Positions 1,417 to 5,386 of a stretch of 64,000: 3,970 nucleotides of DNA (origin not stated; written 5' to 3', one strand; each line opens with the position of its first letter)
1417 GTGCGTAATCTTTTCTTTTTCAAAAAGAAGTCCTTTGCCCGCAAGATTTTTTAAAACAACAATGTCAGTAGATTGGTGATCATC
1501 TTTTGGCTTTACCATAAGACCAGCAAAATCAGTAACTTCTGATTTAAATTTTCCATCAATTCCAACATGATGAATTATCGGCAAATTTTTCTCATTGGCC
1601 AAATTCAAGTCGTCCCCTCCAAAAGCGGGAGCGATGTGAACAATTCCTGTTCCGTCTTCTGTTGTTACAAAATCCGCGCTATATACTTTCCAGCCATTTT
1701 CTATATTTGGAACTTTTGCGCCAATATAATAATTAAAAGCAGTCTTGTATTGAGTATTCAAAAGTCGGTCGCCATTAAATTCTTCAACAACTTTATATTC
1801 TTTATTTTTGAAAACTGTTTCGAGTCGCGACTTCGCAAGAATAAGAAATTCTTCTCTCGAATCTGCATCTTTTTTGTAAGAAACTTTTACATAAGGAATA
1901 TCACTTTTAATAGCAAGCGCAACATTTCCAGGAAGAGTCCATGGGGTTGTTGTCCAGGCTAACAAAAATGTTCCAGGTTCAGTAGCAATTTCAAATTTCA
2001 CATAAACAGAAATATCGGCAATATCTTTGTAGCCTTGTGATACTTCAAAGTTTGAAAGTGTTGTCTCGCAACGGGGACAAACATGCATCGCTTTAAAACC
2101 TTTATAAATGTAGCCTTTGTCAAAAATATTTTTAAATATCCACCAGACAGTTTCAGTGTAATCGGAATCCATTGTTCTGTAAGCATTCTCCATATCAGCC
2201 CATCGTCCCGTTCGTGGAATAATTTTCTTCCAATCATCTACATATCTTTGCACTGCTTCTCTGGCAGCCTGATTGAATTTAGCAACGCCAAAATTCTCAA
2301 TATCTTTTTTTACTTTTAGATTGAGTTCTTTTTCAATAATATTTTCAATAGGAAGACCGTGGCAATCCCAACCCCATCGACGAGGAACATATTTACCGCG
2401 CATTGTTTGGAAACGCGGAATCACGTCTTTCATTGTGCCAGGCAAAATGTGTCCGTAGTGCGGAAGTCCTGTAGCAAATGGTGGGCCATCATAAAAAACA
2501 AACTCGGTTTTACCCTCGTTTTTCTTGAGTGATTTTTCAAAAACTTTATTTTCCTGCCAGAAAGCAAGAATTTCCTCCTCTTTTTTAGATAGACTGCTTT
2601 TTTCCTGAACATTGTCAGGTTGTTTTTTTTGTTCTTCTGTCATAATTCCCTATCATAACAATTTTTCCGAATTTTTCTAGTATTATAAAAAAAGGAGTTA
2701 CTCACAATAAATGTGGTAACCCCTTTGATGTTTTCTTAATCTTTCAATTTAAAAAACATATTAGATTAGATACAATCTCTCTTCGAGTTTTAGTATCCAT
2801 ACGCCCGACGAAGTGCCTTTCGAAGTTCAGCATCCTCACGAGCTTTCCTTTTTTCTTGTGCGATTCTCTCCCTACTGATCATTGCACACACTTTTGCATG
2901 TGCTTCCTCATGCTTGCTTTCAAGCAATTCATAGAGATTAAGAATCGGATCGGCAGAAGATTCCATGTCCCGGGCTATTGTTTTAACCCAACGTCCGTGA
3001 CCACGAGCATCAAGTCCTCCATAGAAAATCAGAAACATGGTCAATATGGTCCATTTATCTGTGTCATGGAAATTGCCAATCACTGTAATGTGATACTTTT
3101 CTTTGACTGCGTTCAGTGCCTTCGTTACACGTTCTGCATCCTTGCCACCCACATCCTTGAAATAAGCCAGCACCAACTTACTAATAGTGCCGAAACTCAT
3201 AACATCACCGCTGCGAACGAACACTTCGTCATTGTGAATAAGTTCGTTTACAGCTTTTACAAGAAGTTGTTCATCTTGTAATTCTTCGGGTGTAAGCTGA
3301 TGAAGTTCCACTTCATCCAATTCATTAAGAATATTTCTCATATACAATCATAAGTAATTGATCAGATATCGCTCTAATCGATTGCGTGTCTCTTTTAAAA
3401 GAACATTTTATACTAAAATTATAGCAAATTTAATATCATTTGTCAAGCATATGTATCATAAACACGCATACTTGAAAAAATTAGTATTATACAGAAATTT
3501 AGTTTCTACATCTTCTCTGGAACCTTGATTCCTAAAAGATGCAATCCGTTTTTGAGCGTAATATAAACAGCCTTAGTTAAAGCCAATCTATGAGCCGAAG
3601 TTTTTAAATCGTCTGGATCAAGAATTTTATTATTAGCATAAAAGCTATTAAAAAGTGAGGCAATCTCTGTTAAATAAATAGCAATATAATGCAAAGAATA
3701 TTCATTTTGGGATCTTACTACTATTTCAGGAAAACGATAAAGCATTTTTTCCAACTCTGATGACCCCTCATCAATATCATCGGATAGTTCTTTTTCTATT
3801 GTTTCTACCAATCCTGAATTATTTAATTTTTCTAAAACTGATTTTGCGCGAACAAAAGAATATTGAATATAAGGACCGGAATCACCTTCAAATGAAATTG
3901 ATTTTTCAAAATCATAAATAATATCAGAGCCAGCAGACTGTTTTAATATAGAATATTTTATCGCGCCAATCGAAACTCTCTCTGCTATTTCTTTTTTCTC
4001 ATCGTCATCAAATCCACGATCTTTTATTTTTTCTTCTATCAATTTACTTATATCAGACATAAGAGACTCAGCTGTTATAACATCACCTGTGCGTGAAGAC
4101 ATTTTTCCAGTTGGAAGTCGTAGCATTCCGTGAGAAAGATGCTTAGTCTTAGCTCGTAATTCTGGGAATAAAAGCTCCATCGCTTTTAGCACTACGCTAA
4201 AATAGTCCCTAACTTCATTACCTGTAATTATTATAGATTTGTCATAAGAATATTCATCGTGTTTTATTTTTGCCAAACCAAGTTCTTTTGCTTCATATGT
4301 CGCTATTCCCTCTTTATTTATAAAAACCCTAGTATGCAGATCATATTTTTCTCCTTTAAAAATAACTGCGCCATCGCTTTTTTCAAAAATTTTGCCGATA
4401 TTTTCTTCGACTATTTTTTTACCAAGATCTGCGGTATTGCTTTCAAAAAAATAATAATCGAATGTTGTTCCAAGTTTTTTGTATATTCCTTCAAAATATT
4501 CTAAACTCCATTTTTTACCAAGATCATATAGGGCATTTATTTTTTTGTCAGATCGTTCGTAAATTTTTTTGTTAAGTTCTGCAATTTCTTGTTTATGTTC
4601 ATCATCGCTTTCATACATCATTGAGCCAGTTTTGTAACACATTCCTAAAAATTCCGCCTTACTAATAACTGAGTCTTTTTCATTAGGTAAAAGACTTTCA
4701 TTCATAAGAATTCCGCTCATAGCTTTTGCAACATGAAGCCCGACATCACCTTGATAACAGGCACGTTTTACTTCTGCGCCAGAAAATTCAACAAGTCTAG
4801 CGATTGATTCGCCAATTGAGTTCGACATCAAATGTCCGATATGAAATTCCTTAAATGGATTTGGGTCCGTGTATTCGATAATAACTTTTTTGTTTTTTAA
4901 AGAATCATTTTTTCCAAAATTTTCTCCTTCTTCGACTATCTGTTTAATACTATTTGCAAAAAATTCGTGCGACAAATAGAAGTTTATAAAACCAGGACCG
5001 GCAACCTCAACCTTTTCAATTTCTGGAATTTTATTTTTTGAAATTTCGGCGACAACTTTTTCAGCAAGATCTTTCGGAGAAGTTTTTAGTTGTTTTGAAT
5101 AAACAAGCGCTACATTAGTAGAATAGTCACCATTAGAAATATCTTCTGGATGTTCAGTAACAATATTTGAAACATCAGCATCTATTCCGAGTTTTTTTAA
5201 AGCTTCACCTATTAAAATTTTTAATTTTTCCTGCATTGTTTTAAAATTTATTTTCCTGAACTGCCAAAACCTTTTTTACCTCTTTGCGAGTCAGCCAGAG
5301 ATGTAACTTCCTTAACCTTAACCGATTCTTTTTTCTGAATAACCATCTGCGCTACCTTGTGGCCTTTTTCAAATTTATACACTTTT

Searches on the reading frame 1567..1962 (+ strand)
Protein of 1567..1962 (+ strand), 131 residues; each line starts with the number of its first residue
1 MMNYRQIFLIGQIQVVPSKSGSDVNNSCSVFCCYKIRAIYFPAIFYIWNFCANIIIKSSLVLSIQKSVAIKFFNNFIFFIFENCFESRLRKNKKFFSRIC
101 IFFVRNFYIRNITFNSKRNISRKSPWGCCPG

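Call 78: find_encoding_contigs(protein=window:1567-1962:+, flank=10000, max_places=10)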
Protein window:1567-1962:+ (131 aa): no gene with exactly this product is on record in the collection.

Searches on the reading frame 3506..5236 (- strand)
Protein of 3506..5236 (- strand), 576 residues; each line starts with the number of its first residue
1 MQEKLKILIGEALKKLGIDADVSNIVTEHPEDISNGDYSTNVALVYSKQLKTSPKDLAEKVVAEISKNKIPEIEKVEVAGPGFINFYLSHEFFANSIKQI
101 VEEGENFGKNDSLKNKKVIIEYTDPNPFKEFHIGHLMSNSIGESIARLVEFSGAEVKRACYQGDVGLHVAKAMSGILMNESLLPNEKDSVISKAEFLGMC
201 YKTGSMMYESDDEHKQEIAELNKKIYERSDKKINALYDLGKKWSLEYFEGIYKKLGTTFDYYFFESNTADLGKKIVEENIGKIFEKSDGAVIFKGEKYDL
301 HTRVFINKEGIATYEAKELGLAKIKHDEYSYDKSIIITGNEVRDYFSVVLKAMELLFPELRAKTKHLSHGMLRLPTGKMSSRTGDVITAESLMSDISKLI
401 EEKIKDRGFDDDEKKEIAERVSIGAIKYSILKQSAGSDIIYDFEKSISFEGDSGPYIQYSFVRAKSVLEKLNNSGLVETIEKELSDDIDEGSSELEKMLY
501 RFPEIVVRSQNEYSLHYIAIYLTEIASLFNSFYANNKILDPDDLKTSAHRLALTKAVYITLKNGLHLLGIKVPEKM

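Call 74: find_encoding_contigs(protein=window:3506-5236:-, flank=10000, max_places=2)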
Protein window:3506-5236:- (576 aa): no gene with exactly this product is on record in the collection.
